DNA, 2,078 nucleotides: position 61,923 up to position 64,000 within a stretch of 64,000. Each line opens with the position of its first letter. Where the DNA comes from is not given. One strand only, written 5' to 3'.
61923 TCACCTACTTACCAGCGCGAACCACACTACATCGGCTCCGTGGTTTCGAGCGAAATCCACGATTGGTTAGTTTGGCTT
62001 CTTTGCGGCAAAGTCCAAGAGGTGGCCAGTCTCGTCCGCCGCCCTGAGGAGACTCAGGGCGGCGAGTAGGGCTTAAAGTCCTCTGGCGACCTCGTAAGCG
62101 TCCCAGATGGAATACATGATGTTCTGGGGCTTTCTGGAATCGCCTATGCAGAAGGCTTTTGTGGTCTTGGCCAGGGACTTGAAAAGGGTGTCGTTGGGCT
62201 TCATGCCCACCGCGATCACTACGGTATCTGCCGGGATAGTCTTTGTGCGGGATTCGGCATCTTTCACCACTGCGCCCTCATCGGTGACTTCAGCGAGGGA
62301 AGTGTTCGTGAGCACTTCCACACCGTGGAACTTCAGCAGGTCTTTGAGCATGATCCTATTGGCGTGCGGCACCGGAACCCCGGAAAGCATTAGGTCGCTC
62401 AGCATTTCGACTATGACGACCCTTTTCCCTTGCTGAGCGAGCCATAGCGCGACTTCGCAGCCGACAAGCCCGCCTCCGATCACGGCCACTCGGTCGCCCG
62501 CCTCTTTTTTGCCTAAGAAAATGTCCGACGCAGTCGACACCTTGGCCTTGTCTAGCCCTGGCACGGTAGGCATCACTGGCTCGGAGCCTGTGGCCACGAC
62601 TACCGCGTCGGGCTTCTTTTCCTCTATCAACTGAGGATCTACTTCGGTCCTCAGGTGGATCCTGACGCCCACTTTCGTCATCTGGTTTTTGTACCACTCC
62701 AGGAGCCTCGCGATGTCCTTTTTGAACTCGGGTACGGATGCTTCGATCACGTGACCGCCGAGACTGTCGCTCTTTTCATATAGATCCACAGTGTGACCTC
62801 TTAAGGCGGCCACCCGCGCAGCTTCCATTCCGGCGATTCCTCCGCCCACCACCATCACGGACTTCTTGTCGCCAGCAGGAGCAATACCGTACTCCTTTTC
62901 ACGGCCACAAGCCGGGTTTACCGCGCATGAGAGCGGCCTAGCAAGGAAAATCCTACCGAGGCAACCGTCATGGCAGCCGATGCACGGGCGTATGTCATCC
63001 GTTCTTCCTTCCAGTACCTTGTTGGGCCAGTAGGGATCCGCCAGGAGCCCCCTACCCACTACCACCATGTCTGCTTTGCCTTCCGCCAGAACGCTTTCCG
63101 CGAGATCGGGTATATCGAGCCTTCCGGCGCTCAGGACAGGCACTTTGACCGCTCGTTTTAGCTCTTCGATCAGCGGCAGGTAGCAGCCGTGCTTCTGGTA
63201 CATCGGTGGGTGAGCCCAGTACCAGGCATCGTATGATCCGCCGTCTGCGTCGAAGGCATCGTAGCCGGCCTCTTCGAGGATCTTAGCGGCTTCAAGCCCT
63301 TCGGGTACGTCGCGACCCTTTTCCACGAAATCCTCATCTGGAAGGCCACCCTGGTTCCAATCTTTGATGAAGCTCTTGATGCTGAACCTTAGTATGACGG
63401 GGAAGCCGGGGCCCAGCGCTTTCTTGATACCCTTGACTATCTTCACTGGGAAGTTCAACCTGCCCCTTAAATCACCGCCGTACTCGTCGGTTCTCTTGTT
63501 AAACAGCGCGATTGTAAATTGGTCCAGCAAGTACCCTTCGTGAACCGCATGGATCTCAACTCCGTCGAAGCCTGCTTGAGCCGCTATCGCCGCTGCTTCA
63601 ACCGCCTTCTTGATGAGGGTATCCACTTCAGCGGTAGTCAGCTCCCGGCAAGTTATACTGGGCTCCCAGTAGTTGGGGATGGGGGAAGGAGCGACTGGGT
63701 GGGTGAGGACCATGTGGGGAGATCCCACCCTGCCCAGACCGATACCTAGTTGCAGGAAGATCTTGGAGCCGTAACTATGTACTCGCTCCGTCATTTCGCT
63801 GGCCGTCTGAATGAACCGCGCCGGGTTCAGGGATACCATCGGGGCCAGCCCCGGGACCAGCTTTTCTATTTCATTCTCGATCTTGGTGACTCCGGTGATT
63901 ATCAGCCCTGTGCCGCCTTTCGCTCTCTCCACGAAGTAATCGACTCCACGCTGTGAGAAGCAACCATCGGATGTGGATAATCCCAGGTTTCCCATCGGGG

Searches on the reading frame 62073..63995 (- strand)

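Call 39: search_protein_families(library=pfam, proteins=[window:62073-63995:-], max_evalue=0.001)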
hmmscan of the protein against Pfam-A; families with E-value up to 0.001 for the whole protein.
window:62073-63995:- (640 aa): 15 families
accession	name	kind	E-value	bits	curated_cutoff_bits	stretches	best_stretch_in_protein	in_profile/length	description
PF00724.26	Oxidored_FMN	-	5.5e-49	167.7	27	1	10-333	30-341/342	NADH:flavin oxidoreductase / NADH oxidase family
PF07992.20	Pyr_redox_2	-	8.8e-39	134.1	26.1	1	379-609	2-248/291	Pyridine nucleotide-disulphide oxidoreductase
PF01266.30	DAO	-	3.2e-15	57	27.9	2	502-531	1-30/353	FAD dependent oxidoreductase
PF00070.33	Pyr_redox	-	1e-14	55.2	22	1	502-575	1-71/82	Pyridine nucleotide-disulphide oxidoreductase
PF13738.12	Pyr_redox_3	-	5.1e-14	52.7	30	1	463-607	126-276/305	Pyridine nucleotide-disulphide oxidoreductase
PF13450.12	NAD_binding_8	-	2.8e-13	50.4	21.9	1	382-424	1-43/68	NAD(P)-binding Rossmann-like domain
PF12831.13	FAD_oxidored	-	1.5e-11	44.7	27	1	380-426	2-48/416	FAD dependent oxidoreductase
PF01134.28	GIDA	-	3.2e-09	36.8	22.1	1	380-416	2-39/391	Glucose inhibited division protein A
PF03486.20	HI0933_like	-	5.7e-08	32.9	50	0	379-415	2-38/244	HI0933-like protein Rossmann domain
PF00890.30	FAD_binding_2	-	8.1e-08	32.3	20.4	0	380-416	2-38/414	FAD binding domain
PF02737.24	3HCDH_N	-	1.7e-07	31.8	22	0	503-535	2-34/180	3-hydroxyacyl-CoA dehydrogenase, NAD binding domain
PF01262.27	AlaDh_PNT_C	-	8.1e-07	29.1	23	1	377-410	28-61/214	Alanine dehydrogenase/PNT, C-terminal domain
PF13434.12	Lys_Orn_oxgnase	-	1.8e-06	27.8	21.3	1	457-528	143-216/339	L-lysine 6-monooxygenase/L-ornithine 5-monooxygenase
PF01207.24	Dus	-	0.00019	21.1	20.4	0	235-325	142-225/311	Dihydrouridine synthase (Dus)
PF01494.25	FAD_binding_3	-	0.00043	20.1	22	0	503-534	4-35/349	FAD binding domain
